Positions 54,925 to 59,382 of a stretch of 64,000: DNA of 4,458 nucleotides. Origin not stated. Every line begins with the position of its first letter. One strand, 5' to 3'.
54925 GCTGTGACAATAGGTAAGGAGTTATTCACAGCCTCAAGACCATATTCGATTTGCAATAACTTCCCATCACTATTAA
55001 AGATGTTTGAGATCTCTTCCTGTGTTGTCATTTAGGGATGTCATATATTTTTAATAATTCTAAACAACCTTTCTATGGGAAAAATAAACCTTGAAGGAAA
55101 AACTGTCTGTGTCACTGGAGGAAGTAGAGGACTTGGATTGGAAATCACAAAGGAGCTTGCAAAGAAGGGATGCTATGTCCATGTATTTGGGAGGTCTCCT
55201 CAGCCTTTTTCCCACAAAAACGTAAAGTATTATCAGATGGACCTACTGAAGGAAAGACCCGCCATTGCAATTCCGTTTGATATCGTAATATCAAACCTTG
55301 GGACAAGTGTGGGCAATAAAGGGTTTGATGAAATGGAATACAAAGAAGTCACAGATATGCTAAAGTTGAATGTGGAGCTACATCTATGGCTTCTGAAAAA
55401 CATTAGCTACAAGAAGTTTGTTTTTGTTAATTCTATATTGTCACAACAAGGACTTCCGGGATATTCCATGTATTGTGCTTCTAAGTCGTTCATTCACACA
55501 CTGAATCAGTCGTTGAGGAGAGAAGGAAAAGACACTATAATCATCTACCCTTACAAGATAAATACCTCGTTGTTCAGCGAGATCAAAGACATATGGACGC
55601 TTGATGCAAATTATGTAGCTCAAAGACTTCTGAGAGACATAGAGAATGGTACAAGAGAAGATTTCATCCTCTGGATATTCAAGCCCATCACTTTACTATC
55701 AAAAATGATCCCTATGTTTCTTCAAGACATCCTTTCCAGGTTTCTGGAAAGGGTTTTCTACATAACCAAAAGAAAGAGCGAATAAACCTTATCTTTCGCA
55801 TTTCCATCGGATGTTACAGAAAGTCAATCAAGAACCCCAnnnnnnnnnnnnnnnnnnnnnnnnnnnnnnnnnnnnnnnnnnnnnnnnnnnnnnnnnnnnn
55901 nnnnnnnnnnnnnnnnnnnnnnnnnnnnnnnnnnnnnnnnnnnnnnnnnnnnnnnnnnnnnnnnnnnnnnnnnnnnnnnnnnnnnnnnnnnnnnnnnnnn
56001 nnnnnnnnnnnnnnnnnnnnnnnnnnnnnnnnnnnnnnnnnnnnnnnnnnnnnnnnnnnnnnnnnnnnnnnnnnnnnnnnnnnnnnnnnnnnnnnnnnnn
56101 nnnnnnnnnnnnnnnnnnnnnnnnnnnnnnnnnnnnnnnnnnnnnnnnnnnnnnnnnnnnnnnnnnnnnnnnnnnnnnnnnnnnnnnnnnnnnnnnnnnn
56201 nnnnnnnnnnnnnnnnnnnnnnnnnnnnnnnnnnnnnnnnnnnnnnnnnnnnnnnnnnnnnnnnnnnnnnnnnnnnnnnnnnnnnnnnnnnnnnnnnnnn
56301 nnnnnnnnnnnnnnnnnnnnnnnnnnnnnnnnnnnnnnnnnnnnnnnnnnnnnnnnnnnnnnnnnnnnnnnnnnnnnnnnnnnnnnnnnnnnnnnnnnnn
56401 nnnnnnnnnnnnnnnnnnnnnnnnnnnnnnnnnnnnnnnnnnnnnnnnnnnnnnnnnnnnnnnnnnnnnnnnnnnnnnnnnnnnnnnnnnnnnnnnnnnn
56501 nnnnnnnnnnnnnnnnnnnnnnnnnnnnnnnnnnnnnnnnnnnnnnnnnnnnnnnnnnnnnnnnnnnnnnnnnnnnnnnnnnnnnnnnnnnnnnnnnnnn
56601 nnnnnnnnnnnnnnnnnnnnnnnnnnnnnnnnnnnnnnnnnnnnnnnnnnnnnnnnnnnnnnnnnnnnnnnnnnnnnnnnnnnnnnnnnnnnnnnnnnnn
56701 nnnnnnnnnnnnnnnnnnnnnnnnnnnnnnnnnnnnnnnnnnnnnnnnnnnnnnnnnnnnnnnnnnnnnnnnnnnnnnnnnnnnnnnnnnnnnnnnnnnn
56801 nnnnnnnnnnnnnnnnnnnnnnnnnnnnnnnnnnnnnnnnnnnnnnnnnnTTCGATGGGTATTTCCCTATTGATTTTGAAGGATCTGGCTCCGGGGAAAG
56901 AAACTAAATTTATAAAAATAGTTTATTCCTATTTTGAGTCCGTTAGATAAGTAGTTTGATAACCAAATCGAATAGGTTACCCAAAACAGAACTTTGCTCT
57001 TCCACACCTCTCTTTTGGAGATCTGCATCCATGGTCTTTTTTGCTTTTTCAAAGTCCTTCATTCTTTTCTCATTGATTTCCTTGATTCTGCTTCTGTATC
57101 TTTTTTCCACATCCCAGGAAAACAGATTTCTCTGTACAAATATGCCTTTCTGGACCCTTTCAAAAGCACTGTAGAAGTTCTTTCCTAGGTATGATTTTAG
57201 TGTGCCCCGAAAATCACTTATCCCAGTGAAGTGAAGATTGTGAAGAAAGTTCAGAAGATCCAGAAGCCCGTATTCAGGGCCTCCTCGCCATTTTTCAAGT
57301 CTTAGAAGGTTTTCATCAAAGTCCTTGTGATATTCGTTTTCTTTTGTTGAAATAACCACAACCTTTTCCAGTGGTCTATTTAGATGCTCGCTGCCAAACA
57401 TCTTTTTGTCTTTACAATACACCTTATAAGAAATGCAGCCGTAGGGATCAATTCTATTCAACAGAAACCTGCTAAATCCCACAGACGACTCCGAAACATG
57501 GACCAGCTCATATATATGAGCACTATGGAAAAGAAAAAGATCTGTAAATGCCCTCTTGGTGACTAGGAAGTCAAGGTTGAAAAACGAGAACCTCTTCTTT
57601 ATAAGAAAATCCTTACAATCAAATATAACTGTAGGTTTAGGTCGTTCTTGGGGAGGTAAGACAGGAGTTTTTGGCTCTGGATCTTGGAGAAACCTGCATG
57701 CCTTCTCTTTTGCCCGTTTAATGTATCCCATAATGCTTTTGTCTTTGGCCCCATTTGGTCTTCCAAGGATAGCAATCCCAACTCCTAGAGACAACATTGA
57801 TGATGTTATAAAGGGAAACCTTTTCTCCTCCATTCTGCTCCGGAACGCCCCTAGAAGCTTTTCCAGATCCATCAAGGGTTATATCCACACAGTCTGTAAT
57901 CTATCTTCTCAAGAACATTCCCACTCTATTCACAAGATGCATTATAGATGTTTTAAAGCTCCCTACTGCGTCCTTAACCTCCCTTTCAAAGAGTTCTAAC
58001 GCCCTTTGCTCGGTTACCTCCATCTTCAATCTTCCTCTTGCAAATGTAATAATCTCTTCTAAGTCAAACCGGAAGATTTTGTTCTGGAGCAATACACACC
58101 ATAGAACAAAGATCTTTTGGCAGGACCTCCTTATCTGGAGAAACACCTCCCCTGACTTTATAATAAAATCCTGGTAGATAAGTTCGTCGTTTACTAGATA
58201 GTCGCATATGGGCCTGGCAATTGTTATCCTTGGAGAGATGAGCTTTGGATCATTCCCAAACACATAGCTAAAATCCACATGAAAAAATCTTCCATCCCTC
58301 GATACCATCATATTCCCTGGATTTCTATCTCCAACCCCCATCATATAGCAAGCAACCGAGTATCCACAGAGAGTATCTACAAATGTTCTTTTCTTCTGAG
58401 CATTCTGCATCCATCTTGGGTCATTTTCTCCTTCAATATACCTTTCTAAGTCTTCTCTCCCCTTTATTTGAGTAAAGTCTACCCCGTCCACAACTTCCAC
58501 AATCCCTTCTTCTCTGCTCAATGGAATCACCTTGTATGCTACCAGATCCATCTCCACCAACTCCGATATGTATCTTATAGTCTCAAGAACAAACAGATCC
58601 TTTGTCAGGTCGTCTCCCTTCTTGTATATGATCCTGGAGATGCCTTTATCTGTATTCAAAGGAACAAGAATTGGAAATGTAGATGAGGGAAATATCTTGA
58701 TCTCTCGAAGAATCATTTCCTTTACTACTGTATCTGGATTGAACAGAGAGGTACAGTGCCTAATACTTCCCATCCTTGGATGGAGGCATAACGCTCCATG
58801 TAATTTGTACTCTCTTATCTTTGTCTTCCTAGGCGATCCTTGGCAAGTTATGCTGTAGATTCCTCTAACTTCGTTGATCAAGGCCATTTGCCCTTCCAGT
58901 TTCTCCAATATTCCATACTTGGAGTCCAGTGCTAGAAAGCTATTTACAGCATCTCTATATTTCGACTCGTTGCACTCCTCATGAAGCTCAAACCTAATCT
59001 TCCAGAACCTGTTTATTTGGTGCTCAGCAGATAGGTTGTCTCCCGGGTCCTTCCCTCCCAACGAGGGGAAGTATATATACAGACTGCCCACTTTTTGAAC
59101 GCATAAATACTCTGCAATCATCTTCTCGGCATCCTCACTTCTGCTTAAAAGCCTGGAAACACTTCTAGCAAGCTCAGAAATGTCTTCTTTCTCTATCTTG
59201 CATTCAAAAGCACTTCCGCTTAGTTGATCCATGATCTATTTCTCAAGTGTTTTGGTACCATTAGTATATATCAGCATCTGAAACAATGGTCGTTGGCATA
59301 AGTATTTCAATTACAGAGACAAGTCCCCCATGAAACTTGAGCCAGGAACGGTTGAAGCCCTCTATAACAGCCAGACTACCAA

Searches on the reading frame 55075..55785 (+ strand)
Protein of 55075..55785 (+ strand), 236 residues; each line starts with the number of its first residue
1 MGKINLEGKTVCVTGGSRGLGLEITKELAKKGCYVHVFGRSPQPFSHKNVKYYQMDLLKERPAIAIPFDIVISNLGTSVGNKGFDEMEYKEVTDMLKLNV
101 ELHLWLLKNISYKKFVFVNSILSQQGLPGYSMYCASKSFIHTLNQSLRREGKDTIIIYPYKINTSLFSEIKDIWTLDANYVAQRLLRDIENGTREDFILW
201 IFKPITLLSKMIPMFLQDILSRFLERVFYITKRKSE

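Call 45: search_protein_families(library=pfam, proteins=[window:55075-55785:+], max_evalue=0.001)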
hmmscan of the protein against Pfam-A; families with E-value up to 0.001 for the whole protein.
window:55075-55785:+ (236 aa): 3 families
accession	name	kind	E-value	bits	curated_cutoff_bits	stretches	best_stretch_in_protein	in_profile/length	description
PF00106.31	adh_short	-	6.9e-19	68.5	26.6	1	9-170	1-190/195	short chain dehydrogenase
PF08659.16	KR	-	7.9e-08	32.9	22.6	0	82-157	95-173/180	KR domain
PF13561.12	adh_short_C2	-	6.4e-05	23.1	27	0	68-187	72-201/236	Enoyl-(Acyl carrier protein) reductase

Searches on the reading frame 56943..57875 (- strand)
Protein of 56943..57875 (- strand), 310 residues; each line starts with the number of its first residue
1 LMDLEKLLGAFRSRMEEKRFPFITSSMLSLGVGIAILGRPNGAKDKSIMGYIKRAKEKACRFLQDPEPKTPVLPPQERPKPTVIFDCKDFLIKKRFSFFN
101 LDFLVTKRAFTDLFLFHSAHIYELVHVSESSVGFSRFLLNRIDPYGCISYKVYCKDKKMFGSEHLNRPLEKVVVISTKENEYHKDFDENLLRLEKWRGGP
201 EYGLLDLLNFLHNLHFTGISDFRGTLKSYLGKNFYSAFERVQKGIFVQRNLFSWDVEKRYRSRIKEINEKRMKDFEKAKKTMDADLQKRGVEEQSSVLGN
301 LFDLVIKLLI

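Call 45: search_protein_families(library=pfam, proteins=[window:56943-57875:-], max_evalue=0.001)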
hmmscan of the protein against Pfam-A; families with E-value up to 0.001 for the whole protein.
window:56943-57875:- (310 aa): 1 family
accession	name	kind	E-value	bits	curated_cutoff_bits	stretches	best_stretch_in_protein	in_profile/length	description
PF03031.24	NIF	-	4.1e-14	53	21.8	1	82-222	2-159/160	NLI interacting factor-like phosphatase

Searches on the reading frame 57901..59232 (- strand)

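Call 45: search_protein_families(library=pfam, proteins=[window:57901-59232:-], max_evalue=0.001)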
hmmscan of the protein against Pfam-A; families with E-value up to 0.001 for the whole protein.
window:57901-59232:- (443 aa): 1 family
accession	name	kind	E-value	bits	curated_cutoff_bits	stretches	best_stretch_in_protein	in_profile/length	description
PF00454.33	PI3_PI4_kinase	-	4.9e-19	69.6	27.1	1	275-332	123-179/241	Phosphatidylinositol 3- and 4-kinase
